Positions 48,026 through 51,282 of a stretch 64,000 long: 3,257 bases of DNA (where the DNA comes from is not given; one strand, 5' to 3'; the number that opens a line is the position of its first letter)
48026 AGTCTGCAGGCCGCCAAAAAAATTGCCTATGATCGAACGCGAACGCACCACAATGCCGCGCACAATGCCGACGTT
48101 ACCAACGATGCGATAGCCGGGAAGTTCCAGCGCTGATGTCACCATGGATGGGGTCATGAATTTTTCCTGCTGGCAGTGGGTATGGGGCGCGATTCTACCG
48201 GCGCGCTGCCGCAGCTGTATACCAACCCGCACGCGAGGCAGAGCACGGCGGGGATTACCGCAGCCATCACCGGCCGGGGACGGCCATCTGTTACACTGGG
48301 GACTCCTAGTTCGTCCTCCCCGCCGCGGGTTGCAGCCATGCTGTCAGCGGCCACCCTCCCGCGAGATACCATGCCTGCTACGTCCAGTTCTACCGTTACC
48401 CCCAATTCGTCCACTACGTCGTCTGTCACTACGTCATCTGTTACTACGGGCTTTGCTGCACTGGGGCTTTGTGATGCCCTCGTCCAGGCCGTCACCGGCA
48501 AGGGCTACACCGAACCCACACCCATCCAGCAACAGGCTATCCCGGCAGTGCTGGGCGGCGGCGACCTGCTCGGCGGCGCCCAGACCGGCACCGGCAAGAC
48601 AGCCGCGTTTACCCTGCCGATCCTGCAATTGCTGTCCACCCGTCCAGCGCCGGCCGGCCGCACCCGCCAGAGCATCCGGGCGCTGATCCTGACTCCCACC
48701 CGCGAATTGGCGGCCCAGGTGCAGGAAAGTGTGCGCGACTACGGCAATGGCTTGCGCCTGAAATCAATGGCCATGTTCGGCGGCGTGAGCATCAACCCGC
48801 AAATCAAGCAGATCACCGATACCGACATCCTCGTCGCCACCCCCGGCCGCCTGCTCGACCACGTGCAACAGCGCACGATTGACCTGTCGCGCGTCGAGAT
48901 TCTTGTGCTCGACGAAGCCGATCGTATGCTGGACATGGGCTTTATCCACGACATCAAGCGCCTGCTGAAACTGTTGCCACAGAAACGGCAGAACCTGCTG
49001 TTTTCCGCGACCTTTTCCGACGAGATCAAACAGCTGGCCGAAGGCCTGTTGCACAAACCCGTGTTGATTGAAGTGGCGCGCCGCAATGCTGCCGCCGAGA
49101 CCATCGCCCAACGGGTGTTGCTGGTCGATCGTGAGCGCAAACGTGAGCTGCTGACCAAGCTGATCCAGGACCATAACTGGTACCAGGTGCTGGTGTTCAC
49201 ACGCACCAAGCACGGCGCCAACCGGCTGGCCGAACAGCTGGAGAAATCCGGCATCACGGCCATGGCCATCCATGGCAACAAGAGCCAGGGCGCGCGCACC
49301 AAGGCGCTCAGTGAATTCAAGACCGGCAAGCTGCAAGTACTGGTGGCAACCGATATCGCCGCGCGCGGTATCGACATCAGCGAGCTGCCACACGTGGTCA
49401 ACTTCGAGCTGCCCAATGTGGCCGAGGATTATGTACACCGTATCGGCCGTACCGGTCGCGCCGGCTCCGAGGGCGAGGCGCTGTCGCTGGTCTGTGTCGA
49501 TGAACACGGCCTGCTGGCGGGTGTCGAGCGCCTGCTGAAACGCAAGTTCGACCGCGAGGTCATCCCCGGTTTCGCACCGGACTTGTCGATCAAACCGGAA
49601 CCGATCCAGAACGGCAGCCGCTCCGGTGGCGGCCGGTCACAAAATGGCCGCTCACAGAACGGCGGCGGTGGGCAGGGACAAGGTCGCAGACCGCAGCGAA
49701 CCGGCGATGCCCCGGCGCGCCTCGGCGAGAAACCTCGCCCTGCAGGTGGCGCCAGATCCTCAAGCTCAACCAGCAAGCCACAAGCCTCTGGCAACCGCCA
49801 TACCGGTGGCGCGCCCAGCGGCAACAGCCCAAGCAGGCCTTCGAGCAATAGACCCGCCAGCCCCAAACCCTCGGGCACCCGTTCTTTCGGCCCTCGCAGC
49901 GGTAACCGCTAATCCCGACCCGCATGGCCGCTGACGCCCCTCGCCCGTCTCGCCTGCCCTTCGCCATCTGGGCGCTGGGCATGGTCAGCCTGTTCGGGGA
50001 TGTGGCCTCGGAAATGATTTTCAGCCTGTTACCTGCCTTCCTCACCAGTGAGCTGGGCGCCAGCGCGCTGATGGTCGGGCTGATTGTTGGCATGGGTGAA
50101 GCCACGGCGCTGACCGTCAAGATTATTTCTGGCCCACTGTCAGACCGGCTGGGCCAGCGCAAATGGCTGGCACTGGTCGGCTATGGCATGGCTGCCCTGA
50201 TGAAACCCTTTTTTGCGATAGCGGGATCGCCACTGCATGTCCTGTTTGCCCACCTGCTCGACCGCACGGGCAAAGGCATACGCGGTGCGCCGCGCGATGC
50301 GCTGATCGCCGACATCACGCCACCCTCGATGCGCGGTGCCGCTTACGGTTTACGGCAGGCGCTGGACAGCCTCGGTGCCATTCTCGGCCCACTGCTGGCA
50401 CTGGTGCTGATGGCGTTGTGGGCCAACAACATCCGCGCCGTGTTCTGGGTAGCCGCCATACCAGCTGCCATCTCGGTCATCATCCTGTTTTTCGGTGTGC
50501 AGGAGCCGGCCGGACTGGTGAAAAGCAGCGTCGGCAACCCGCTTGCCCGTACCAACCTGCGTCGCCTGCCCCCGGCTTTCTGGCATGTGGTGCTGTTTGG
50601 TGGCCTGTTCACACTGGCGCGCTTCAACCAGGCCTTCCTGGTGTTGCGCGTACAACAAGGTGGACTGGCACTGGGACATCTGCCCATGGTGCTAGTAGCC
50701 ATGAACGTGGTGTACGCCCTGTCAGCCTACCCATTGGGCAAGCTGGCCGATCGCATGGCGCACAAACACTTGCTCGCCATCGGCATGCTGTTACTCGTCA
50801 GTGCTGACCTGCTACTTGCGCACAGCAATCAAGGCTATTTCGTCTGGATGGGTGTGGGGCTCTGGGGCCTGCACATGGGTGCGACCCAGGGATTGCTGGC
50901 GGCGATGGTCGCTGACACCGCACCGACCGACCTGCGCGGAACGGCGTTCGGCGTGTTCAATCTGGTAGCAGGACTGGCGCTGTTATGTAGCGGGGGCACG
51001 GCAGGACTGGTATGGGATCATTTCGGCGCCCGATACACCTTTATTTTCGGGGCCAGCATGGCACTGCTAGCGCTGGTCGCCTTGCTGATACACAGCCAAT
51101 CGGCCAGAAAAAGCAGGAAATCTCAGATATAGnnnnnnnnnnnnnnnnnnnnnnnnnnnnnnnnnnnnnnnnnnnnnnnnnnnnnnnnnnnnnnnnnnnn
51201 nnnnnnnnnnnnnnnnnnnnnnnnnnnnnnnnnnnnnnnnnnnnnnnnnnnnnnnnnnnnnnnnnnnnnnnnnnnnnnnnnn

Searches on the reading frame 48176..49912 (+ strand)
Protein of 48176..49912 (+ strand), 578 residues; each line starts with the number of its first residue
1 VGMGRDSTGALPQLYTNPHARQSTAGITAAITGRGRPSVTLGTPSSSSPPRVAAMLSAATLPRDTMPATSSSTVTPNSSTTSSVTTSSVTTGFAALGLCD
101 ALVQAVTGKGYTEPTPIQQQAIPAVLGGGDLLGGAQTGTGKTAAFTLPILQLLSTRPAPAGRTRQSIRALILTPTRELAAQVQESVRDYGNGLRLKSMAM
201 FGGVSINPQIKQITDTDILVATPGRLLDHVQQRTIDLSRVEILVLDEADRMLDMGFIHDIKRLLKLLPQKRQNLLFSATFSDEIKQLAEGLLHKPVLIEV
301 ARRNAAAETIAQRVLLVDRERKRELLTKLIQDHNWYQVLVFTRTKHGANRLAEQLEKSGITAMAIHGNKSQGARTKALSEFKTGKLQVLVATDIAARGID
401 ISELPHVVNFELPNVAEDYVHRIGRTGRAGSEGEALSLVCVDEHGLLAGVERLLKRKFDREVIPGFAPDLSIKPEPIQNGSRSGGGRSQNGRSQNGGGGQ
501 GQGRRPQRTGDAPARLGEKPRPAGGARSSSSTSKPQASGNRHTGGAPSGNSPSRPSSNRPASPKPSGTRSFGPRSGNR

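Call 3: search_protein_families(library=pfam, proteins=[window:48176-49912:+], max_evalue=0.01)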
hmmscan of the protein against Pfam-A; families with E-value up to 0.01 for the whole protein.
window:48176-49912:+ (578 aa): 5 families
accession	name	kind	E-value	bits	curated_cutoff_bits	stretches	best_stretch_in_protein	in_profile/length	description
PF00270.35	DEAD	-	1.7e-51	174.7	26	1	115-286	1-166/167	DEAD/DEAH box helicase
PF00271.37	Helicase_C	-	2.2e-30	105.6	23.5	1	322-430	2-110/110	Helicase conserved C-terminal domain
PF04851.21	ResIII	-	3e-08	34.2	22.5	1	114-281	4-163/164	Type III restriction enzyme, res subunit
PF13245.12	AAA_19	-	1.5e-05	25.6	25.1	0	135-275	18-121/134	AAA domain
PF13401.12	AAA_22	-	0.0044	17.8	27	0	199-272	64-114/130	AAA domain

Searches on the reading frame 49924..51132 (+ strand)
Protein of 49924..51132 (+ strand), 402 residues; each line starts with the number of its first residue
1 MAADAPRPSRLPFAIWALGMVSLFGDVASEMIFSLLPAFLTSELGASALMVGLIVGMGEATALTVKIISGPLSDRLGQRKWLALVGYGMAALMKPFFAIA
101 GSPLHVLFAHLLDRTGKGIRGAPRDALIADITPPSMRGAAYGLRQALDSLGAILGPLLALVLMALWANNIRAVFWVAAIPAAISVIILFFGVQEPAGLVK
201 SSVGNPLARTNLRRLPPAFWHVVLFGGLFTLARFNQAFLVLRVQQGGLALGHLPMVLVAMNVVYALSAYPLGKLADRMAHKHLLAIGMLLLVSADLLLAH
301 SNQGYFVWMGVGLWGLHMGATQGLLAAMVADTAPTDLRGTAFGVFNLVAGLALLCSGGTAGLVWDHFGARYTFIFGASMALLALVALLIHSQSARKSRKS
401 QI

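Call 3: search_protein_families(library=pfam, proteins=[window:49924-51132:+], max_evalue=0.01)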
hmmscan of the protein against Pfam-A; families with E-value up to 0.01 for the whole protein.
window:49924-51132:+ (402 aa): 4 families
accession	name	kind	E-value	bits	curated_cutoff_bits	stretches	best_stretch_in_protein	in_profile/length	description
PF07690.21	MFS_1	-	2.1e-43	149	33.4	2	22-237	5-221/347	Major Facilitator Superfamily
PF00083.30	Sugar_tr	-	9.9e-12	44.9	22.3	1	254-388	49-189/452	Sugar (and other) transporter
PF12832.13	MFS_1_like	-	8.8e-05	22.2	25.2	0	256-375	251-373/373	MFS_1 like family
PF01306.25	LacY_symp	-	0.00078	18.8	24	1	29-239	23-244/413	LacY proton/sugar symporter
